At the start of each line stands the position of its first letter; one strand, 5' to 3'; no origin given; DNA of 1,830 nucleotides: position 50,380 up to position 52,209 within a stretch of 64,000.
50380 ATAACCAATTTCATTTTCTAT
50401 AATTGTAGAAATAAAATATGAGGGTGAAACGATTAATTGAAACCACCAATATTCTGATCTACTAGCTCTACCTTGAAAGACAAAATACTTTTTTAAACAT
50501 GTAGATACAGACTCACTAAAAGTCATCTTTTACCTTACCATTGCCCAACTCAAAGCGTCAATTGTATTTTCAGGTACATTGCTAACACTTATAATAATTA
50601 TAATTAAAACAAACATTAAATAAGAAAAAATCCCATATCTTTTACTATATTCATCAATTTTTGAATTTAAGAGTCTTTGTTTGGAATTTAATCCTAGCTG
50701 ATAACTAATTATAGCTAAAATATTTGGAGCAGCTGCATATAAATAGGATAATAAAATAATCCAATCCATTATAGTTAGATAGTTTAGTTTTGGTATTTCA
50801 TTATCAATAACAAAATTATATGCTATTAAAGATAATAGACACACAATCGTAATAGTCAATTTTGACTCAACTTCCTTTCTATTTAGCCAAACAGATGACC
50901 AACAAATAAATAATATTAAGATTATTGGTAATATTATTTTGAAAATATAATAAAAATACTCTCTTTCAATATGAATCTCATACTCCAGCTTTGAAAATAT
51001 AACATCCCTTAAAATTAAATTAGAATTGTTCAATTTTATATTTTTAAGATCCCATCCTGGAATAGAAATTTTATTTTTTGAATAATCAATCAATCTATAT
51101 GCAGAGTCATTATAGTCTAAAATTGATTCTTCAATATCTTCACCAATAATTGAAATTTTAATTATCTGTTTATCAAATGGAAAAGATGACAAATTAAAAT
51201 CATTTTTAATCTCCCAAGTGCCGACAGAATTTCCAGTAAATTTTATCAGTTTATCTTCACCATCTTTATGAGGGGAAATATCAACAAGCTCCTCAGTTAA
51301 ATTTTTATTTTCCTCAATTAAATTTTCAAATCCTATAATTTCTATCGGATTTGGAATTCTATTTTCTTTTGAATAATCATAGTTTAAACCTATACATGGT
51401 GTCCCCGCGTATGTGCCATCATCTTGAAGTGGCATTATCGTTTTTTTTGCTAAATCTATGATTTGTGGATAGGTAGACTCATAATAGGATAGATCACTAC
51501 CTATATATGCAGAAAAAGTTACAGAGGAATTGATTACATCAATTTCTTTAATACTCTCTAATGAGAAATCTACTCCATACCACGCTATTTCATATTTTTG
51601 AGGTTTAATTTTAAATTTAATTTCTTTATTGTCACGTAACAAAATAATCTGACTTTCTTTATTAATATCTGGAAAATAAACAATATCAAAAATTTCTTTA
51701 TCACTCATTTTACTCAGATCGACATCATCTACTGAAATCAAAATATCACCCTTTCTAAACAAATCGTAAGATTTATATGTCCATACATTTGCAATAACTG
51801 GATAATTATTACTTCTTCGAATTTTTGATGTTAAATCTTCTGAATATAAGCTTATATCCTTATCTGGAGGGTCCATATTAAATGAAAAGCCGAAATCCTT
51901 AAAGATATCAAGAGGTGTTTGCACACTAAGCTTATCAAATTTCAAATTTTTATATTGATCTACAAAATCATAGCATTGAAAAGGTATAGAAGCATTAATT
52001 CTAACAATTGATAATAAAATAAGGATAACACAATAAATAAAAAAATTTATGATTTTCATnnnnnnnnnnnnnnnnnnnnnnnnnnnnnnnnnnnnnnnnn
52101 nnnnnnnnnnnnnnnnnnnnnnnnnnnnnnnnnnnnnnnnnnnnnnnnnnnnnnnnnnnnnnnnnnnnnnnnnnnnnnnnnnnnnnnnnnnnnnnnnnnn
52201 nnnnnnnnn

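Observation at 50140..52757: Mobile three-gene membrane module: PrsW protease + PDZ-fused pentameric ligand-gated ion channel + DUF805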

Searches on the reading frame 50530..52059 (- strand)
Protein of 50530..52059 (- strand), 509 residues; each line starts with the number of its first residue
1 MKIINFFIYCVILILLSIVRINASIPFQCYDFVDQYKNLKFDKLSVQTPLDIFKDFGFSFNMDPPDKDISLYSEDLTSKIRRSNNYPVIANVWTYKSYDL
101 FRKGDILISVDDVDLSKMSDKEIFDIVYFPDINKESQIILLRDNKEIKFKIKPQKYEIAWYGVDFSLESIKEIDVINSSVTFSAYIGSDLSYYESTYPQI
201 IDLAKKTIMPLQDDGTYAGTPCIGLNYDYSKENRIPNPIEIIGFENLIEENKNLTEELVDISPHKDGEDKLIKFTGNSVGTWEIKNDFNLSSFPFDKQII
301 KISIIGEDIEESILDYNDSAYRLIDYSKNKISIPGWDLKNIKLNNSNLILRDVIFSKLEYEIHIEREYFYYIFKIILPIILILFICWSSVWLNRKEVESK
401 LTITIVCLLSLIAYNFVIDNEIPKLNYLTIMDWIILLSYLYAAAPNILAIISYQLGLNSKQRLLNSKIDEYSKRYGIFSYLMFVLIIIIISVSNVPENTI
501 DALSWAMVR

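Call 4: search_protein_families(library=pfam, proteins=[window:50530-52059:-], max_evalue=0.1)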
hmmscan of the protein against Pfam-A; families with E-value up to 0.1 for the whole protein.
window:50530-52059:- (509 aa): 2 families
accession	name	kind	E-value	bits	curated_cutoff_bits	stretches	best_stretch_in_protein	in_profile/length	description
PF02932.22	Neur_chan_memb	-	4.5e-05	24.3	28.1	1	375-434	1-61/233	Neurotransmitter-gated ion-channel transmembrane region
PF13180.12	PDZ_2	-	0.042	14.6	27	1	100-152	29-79/80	PDZ domain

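Call 5: search_protein_families(library=ncbifam, proteins=[window:50530-52059:-], max_evalue=0.1)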
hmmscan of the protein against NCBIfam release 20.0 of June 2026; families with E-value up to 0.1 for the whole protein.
window:50530-52059:- (509 aa): 4 families
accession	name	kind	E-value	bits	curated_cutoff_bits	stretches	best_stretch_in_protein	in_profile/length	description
NF033918.0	LGIC_1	subfamily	3e-27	95.8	500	1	285-473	103-299/305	ligand-gated ion channel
TIGR00860.1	LIC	subfamily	3.4e-15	55.7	280.2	1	289-434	162-309/462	cation transporter family protein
NF041199.1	trx7_PDZ_seleno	equivalog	0.061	12.2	300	1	100-152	337-389/390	Trx7/PDZ domain-containing (seleno)protein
TIGR01042.1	V-ATPase_V1_A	equivalog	0.084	11.4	779.9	0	160-212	415-467/591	V-type ATPase subunit A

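Call 14: find_homologous_proteins(query=window:50530-52059:-, max_evalue=0.00001)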
Query window:50530-52059:- (509 aa): 762 proteins with E <= 0.00001 among 8000 candidates; the best 120 are listed. Only proteins of 279 to 891 residues were searched: fused or split forms outside these lengths cannot appear, so this answer is no evidence that the protein stands alone or is whole; lengths 'longer' or 'shorter' looks for them.
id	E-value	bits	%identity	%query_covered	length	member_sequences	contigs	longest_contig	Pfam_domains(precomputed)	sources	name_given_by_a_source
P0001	0.0e+0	1069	95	100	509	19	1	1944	-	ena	-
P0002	2.1e-276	936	83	100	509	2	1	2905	-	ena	-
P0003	1.9e-256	870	79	96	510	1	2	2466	-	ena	-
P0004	1.3e-225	768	71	97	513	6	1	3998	-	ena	-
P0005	3.7e-219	747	70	95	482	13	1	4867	-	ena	-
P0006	5.0e-214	730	66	99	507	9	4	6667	-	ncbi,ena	-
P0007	3.2e-205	701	65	100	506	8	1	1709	-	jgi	-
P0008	4.9e-205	700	65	97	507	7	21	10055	-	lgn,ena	-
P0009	5.9e-203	694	64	100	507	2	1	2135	PF02932.22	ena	-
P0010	1.4e-199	682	64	96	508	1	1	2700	-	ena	-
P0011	5.7e-199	680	64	96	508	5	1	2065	PF02932.22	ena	-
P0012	7.7e-196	670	62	96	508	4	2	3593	-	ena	-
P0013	3.8e-188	645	60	96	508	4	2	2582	-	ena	-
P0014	3.3e-140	487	50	100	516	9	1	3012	PF02932.22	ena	-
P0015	2.0e-137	477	49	100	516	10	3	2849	PF02932.22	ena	-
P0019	2.2e-131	457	48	100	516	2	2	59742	PF02932.22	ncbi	-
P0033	3.5e-123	430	45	99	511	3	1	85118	-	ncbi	-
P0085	6.2e-71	258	37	83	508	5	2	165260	-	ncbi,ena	-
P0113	4.2e-62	229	34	84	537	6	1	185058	-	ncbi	-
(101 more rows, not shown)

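Call 16: find_encoding_contigs(protein=P0019, flank=5000, max_places=2)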
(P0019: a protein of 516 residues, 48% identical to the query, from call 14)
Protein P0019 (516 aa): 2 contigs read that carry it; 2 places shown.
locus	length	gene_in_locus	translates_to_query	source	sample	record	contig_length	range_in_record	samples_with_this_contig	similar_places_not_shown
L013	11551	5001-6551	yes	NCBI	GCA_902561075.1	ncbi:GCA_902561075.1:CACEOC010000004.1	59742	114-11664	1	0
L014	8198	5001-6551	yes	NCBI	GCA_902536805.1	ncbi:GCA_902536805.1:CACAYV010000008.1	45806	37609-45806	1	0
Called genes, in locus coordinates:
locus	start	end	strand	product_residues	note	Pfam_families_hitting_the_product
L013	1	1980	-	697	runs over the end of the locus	?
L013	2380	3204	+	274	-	PF13444:Acetyltransf_5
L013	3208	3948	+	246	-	PF19576:Acyltransf_2, PF01553:Acyltransferase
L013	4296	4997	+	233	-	PF13367:PrsW-protease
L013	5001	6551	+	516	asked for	PF02932:Neur_chan_memb (weak)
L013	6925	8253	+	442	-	PF01946:Thi4 (weak), PF00890:FAD_binding_2 (weak), PF01266:DAO (faint), PF01593:Amino_oxidase, PF03486:HI0933_like (faint), PF07992:Pyr_redox_2 (faint), PF13450:NAD_binding_8, PF01593:Amino_oxidase, +2 more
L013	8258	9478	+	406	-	PF02931:Neur_chan_LBD, PF02932:Neur_chan_memb (weak)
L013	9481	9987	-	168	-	PF06892:Phage_CP76 (faint)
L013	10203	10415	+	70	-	-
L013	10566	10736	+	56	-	-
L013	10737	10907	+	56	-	-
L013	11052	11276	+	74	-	-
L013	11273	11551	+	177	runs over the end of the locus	-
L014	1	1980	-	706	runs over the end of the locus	-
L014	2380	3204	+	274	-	PF13444:Acetyltransf_5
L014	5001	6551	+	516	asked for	PF02932:Neur_chan_memb (weak)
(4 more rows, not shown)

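Call 17: find_encoding_contigs(protein=P0033, flank=5000, max_places=2)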
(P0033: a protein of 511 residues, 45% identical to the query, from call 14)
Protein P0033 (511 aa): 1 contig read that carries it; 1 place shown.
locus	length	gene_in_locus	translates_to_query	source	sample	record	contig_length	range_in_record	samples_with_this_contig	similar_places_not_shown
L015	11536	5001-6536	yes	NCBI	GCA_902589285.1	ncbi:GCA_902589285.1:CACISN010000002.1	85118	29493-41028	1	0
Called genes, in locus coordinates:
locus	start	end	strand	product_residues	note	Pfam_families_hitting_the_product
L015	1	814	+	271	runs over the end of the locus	PF08282:Hydrolase_3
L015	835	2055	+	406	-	-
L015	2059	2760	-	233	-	-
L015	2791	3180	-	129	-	PF13664:DUF4149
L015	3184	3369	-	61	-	-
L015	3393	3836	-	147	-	PF14342:DUF4396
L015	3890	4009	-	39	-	-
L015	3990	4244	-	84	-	PF17032:Zn_ribbon_15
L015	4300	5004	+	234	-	PF13367:PrsW-protease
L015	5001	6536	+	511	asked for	-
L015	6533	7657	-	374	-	PF01435:Peptidase_M48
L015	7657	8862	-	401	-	PF05099:TerB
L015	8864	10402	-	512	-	PF00012:HSP70, PF06723:MreB_Mbl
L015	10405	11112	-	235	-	-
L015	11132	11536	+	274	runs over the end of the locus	-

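Call 18: find_encoding_contigs(protein=P0085, flank=5000, max_places=2)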
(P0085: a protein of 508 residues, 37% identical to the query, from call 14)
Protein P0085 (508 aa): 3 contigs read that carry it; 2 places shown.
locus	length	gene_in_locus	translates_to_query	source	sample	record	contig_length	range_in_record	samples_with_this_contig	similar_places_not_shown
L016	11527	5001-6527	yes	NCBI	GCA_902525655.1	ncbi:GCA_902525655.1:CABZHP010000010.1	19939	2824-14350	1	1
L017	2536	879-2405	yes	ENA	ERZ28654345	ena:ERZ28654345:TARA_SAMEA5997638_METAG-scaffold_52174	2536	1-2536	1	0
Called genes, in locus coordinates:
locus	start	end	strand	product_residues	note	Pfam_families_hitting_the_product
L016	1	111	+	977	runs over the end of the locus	?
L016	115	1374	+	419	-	PF00364:Biotin_lipoyl, PF25984:BSH_YknX (faint), PF25973:BSH_CzcB (faint), PF02817:E3_binding, PF00198:2-oxoacid_dh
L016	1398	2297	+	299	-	PF00892:EamA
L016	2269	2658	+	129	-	PF03061:4HBT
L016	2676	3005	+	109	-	-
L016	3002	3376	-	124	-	-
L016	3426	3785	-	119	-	-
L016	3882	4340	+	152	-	-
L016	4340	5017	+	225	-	PF13367:PrsW-protease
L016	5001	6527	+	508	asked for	-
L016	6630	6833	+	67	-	-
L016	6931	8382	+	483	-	PF01839:FG-GAP (faint), PF13517:FG-GAP_3, PF07593:UnbV_ASPIC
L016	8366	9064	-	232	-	-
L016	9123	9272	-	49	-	-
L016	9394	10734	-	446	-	PF07995:GSDH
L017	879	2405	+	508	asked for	-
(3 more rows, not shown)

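Call 19: find_encoding_contigs(protein=P0113, flank=5000, max_places=2)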
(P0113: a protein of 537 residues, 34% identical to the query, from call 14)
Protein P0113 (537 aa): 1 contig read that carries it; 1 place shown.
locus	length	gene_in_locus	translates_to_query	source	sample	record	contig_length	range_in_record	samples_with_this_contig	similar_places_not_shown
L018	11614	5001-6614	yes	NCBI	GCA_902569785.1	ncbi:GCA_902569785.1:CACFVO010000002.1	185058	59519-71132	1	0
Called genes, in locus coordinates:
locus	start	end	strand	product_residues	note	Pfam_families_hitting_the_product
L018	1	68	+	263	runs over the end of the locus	PF17930:LpxI_N, PF06230:LpxI_C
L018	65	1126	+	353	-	PF07995:GSDH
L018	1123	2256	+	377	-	PF02684:LpxB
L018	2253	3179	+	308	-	PF00850:Hist_deacetyl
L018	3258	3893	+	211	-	-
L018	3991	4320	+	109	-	-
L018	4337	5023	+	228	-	PF13367:PrsW-protease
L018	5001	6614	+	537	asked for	-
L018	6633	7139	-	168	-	PF06892:Phage_CP76 (weak)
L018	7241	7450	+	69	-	-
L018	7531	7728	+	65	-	-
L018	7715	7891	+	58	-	-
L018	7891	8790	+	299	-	PF12705:PDDEXK_1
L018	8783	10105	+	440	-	-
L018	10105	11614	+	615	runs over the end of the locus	PF00176:SNF2-rel_dom, PF04851:ResIII (weak), PF00271:Helicase_C (weak)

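Call 23: find_related_loci(query=A1, collection=genome_contigs, flank=6000)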
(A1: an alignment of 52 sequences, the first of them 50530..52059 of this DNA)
Query A1 (509 aa) in genome_contigs; peptide patterns used: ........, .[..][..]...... (x = any residue, [..] = any of these).
84 stretches matched a pattern; 42 encode a relative of the query (tblastn E <= 1e-3); 42 distinct loci.
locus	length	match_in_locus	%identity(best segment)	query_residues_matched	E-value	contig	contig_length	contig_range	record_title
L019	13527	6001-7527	95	1-509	0e+0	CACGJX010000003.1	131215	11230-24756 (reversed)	uncultured Pelagibacteraceae bacterium isolate AG-910-B05 genome assembly, contig: AG-910-B05_NODE_3, whole genome shotg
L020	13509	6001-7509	45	7-509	3e-127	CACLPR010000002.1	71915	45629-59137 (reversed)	uncultured Pelagibacteraceae bacterium isolate AG-470-C13 genome assembly, contig: AG-470-C13_NODE_2, whole genome shotg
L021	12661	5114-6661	48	1-509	7e-126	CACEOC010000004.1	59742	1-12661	uncultured Pelagibacteraceae bacterium isolate AG-907-A13 genome assembly, contig: AG-907-A13_NODE_4, whole genome shotg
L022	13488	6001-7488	46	24-509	9e-113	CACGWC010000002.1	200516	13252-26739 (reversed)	uncultured Pelagibacteraceae bacterium isolate AG-426-E13 genome assembly, contig: AG-426-E13_NODE_2, whole genome shotg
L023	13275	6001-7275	37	81-505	9e-69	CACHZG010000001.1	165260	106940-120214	uncultured Pelagibacteraceae bacterium isolate AG-912-O16 genome assembly, contig: AG-912-O16_NODE_1, whole genome shotg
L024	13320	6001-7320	34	80-505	3e-65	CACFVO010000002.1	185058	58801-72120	uncultured Pelagibacteraceae bacterium isolate AG-414-N03 genome assembly, contig: AG-414-N03_NODE_2, whole genome shotg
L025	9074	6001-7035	38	172-509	3e-65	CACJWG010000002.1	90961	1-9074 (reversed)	uncultured Pelagibacteraceae bacterium isolate AG-453-D17 genome assembly, contig: AG-453-D17_NODE_2, whole genome shotg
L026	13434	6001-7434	32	29-507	6e-64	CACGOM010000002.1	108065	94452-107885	uncultured Pelagibacteraceae bacterium isolate AG-422-N14 genome assembly, contig: AG-422-N14_NODE_2, whole genome shotg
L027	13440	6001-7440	32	29-507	2e-63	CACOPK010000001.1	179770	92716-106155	MAG: uncultured Pelagibacteraceae bacterium isolate AH-324-G08 genome assembly, contig: AH-324-G08_NODE_1, whole genome 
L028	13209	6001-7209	34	100-492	8e-62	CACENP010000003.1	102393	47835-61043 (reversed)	uncultured Pelagibacteraceae bacterium isolate AG-404-C02 genome assembly, contig: AG-404-C02_NODE_3, whole genome shotg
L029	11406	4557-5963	31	29-505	2e-60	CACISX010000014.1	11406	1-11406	uncultured Pelagibacteraceae bacterium isolate AG-439-D05 genome assembly, contig: AG-439-D05_NODE_14, whole genome shot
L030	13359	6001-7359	33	49-505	1e-59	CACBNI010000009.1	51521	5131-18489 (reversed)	uncultured Pelagibacteraceae bacterium isolate AG-899-N21 genome assembly, contig: AG-899-N21_NODE_9, whole genome shotg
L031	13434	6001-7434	32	29-507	8e-60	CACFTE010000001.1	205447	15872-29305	uncultured Pelagibacteraceae bacterium isolate AG-414-K04 genome assembly, contig: AG-414-K04_NODE_1, whole genome shotg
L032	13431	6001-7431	31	27-505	4e-59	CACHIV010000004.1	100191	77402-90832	uncultured Pelagibacteraceae bacterium isolate AG-430-B09 genome assembly, contig: AG-430-B09_NODE_4, whole genome shotg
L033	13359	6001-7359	30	49-505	4e-59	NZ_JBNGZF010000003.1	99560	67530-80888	MAG: Candidatus Pelagibacter sp. isolate HIMB1456 HIMB1456-00000000003, whole genome shotgun sequence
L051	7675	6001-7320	32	78-503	3e-44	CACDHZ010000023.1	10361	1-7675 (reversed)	uncultured Pelagibacteraceae bacterium isolate AG-365-K10 genome assembly, contig: AG-365-K10_NODE_23, whole genome shot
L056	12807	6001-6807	38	235-485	6e-38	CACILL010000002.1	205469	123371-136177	uncultured SAR86 cluster bacterium isolate AG-913-G18 genome assembly, contig: AG-913-G18_NODE_2, whole genome shotgun s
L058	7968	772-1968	31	107-494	2e-26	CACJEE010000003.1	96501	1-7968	MAG: uncultured Alphaproteobacteria bacterium isolate AG-447-C07 genome assembly, contig: AG-447-C07_NODE_3, whole genom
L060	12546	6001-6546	43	272-452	2e-27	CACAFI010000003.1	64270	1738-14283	uncultured Alphaproteobacteria bacterium isolate AG-343-G05 genome assembly, contig: AG-343-G05_NODE_3, whole genome sho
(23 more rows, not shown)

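Call 27: predict_structure(alignment_id=A1)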
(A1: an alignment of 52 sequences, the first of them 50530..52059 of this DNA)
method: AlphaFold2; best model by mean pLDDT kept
length: 509 residues; sequences in the alignment: 52
mean_pLDDT: 83.6   pTM: 0.75
mean pLDDT of the five models: 83.6, 83.5, 83.2, 83.1, 82.7
residues with pLDDT >= 90: 217; 70-90: 232; 50-70: 41; < 50: 19
segments of 3 or more residues with pLDDT < 50: 292-294, 425-427, 497-509
pLDDT, mean of each block of 10 residues (from residue 1): 84 74 75 89 69 94 85 85 95 93 95 93 93 94 95 93 93 87 94 89 89 77 90 90 91 89 86 94 87 69 94 92 85 85 93 93 82 76 82 77 85 79 56 78 78 74 75 77 72 53 45
secondary structure, 60 per line:
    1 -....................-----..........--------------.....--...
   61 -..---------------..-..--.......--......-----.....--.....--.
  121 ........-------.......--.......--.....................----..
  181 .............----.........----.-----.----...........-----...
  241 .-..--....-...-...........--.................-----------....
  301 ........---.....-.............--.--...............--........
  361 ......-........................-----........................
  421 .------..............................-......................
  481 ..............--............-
elements in order: H2-21 H27-36 E51-55 E58-60 E86-92 H95-100 E106-110 H120-128 E136-142 E145-151 E154-174 E179-193 H198-206 E222-226 H227-232 H238-241 E247-250 E256-266 E269-285 E297-308 E312-316 H318-330 E336-350 E353-366 H368-391 H397-421 H428-457 H459-494 H497-508

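Call 28: search_protein_families(library=padloc, proteins=[window:50530-52059:-], max_evalue=0.01)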
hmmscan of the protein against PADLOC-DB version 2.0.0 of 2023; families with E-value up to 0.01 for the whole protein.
window:50530-52059:- (509 aa): 0 families

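Call 33: fold_search(model_id=the predicted structure, library=pdb)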
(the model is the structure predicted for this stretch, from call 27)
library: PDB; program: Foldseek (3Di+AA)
matches with E <= 10: 500; with E <= 0.001: 500
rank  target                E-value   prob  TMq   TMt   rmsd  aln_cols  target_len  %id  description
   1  6f0u_A                5.2e-18  1.00  0.39  0.58   7.9       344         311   20  GLIC mutant E35A (released 2018-01-10)
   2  9fev_A                1.0e-17  1.00  0.42  0.59   6.7       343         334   15  Cryo-EM structure of the beta3 homomeric GABA(A) receptor in the long-lived resting state (released 2025-06-04)
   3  4hfb_A                1.4e-17  1.00  0.39  0.57   6.9       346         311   21  The GLIC pentameric Ligand-Gated Ion Channel F14'A ethanol-sensitive mutant (Apo) (released 2013-04-17)
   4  4ila_E                1.5e-17  1.00  0.39  0.58   7.8       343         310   20  The pentameric ligand-gated ion channel GLIC A237F in complex with Cesium (released 2013-02-20)
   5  6f12_A                1.6e-17  1.00  0.38  0.56   8.0       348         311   20  GLIC mutant E181A (released 2018-01-10)
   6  6f0i_A                1.9e-17  1.00  0.39  0.57   7.8       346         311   20  GLIC mutant E26A (released 2018-01-10)
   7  3uu5_A                2.1e-17  1.00  0.39  0.57   6.8       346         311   21  The GLIC pentameric Ligand-Gated Ion Channel Loop2-20' mutant reduced in solution (released 2012-05-16)
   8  5mvm_A                2.1e-17  1.00  0.39  0.57   6.8       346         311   20  X-ray structure of the F14'A -N15'A double mutant of GLIC in complex with propofol (released 2018-03-14)
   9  6hy5_A                2.2e-17  1.00  0.39  0.57   6.8       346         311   21  THE GLIC PENTAMERIC LIGAND-GATED ION CHANNEL MUTANT Q193C (released 2018-12-19)
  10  4ire_A                2.4e-17  1.00  0.39  0.58   7.9       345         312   20  Crystal structure of GLIC with mutations at the loop C region (released 2013-04-24)
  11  4lml_A                2.4e-17  1.00  0.39  0.59   6.7       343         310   21  GLIC double mutant I9'A T25'A (released 2013-10-30)
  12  6f0j_A                2.4e-17  1.00  0.38  0.57   8.0       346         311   20  GLIC mutant E26A (released 2018-01-10)
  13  6hya_A                2.4e-17  1.00  0.37  0.54   8.2       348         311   20  THE GLIC PENTAMERIC LIGAND-GATED ION CHANNEL MUTANT Q193L (released 2018-12-19)
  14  9feu_A                2.4e-17  1.00  0.44  0.63   6.0       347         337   15  Cryo-EM structure of the beta3 homomeric GABA(A) receptor in complex with HSM in the long-lived symmetric desensitised (released 2025-06-04)
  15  4ire_C                2.5e-17  1.00  0.39  0.58   7.9       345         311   19  Crystal structure of GLIC with mutations at the loop C region (released 2013-04-24)
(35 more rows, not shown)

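Call 46: search_protein_families(library=pfam, proteins=[L019:10432-10938:-, L026:5271-5882:+, L019:7905-9230:+, L019:9230-10429:+], max_evalue=1)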
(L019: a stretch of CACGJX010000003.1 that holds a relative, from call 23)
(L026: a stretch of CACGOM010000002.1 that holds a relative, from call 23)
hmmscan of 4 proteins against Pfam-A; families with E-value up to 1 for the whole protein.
L019:10432-10938:- (168 aa): 6 families
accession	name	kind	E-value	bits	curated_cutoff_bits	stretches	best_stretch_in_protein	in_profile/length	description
PF06892.16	Phage_CP76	-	4.6e-06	27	26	1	78-150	69-141/146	Phage regulatory protein CII (CP76)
PF08542.16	Rep_fac_C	-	0.019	15.8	23.6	1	88-147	14-74/88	Replication factor C C-terminal domain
PF03020.21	LEM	-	0.062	13.3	24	1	96-119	7-30/40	LEM domain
PF05121.17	GvpK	-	0.071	13.7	25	1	94-157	8-72/85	Gas vesicle protein K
PF23762.1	SHCBP_N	-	0.12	12.5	27.1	1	98-156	166-224/229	SHCBP N-terminal domain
PF05266.19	DUF724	-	0.46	10.8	38.4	1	98-161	92-155/188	Protein of unknown function (DUF724)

L026:5271-5882:+ (203 aa): 1 family
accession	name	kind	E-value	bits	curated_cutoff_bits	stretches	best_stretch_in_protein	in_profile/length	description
PF25642.1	DUF7944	-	0.11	13.5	27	1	114-163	11-59/82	Domain of unknown function (DUF7944)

L019:7905-9230:+ (441 aa): 16 families
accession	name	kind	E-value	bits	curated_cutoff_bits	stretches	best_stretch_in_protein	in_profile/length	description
PF01593.30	Amino_oxidase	-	6.7e-44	151.3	19.8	2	194-440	191-442/443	Flavin containing amine oxidoreductase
PF13450.12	NAD_binding_8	-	5.1e-11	43.1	21.9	1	36-92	1-56/68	NAD(P)-binding Rossmann-like domain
PF07992.20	Pyr_redox_2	-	4.1e-08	33.4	26.1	1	32-69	1-39/291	Pyridine nucleotide-disulphide oxidoreductase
PF13738.12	Pyr_redox_3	-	4.5e-07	29.9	30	2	214-256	93-133/305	Pyridine nucleotide-disulphide oxidoreductase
PF03486.20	HI0933_like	-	5.5e-07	29.7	50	1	33-68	2-37/244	HI0933-like protein Rossmann domain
PF00890.30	FAD_binding_2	-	1.3e-06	28.3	20.4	1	33-68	1-36/414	FAD binding domain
PF01266.30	DAO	-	4.5e-06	26.9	27.9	1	33-68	1-36/353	FAD dependent oxidoreductase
PF12831.13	FAD_oxidored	-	9.7e-06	25.6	27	1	33-70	1-38/416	FAD dependent oxidoreductase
PF01946.23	Thi4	-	3.5e-05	23.6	26.2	1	31-77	17-64/235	Thi4 family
PF01494.25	FAD_binding_3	-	0.00015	21.5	22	1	31-64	1-34/349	FAD binding domain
PF00070.33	Pyr_redox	-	0.00053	20.9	22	1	34-70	2-37/82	Pyridine nucleotide-disulphide oxidoreductase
PF05834.18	Lycopene_cycl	-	0.00081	19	23.4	1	33-66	1-36/380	Lycopene cyclase protein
PF01134.28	GIDA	-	0.02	14.4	22.1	1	33-60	1-28/391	Glucose inhibited division protein A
PF13454.12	NAD_binding_9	-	0.079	13.4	21.8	0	36-65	2-35/155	FAD-NAD(P)-binding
PF01262.27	AlaDh_PNT_C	-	0.14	12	23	1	32-63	29-60/214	Alanine dehydrogenase/PNT, C-terminal domain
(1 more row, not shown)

L019:9230-10429:+ (399 aa): 3 families
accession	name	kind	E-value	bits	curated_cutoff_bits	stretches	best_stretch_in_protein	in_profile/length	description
PF02931.28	Neur_chan_LBD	-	2.6e-11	43.8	26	1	37-259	6-214/216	Neurotransmitter-gated ion-channel ligand binding domain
PF02932.22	Neur_chan_memb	-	7.2e-05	23.6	28.1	1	268-343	1-77/233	Neurotransmitter-gated ion-channel transmembrane region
PF07457.16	DUF1516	-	0.052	14.1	30.5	1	248-305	46-104/108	Protein of unknown function (DUF1516)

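Call 47: search_protein_families(library=phrogs, proteins=[L019:10432-10938:-, L026:5271-5882:+], max_evalue=0.01)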
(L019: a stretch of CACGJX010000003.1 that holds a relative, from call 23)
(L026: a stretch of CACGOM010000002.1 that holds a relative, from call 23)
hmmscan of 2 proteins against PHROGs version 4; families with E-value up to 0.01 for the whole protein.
L019:10432-10938:- (168 aa): 3 families
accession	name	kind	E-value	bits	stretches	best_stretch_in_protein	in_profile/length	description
phrog_101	-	transcription regulation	5.2e-08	33.9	1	9-152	18-158/203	CII-like transcriptional activator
phrog_38866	-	unknown function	0.0011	20.4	1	9-112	5-109/167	-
phrog_18076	-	other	0.0026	19.1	1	82-154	21-93/106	hol-like chemotaxis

L026:5271-5882:+ (203 aa): 0 families

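Call 54: search_protein_families(library=pfam, proteins=[L056:5341-6810:+, L060:5194-6681:+, L058:256-2013:+, L051:5749-7338:+], max_evalue=0.1)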
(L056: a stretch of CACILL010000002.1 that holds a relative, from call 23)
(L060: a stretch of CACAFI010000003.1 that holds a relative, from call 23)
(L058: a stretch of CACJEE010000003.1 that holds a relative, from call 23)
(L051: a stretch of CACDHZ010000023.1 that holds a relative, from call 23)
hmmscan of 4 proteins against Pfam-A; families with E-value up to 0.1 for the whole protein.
L056:5341-6810:+ (489 aa): 1 family
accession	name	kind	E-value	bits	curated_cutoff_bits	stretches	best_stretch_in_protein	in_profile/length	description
PF02932.22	Neur_chan_memb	-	9.7e-07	29.7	28.1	1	375-456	2-84/233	Neurotransmitter-gated ion-channel transmembrane region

L060:5194-6681:+ (495 aa): 2 families
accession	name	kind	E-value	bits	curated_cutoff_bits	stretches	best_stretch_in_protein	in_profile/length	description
PF02932.22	Neur_chan_memb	-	4.8e-07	30.7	28.1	1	374-460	1-88/233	Neurotransmitter-gated ion-channel transmembrane region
PF16797.11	Fungal_KA1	-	0.018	15.2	27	1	148-232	8-90/118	Fungal kinase associated-1 domain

L058:256-2013:+ (585 aa): 2 families
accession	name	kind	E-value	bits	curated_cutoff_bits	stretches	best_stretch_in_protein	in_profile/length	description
PF02931.28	Neur_chan_LBD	-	0.00028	20.8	26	1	230-379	24-151/216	Neurotransmitter-gated ion-channel ligand binding domain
PF02932.22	Neur_chan_memb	-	0.016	15.9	28.1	1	454-520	2-69/233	Neurotransmitter-gated ion-channel transmembrane region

L051:5749-7338:+ (529 aa): 4 families
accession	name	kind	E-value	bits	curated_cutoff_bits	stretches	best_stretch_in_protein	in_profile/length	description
PF00595.29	PDZ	-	2e-06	28.5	23.2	1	90-146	19-79/81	PDZ domain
PF17820.7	PDZ_6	-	0.002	18.3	27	1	109-146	15-51/54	PDZ domain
PF02932.22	Neur_chan_memb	-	0.0072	17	28.1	1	398-467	1-71/233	Neurotransmitter-gated ion-channel transmembrane region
PF13180.12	PDZ_2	-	0.037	14.7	27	1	91-152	10-72/80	PDZ domain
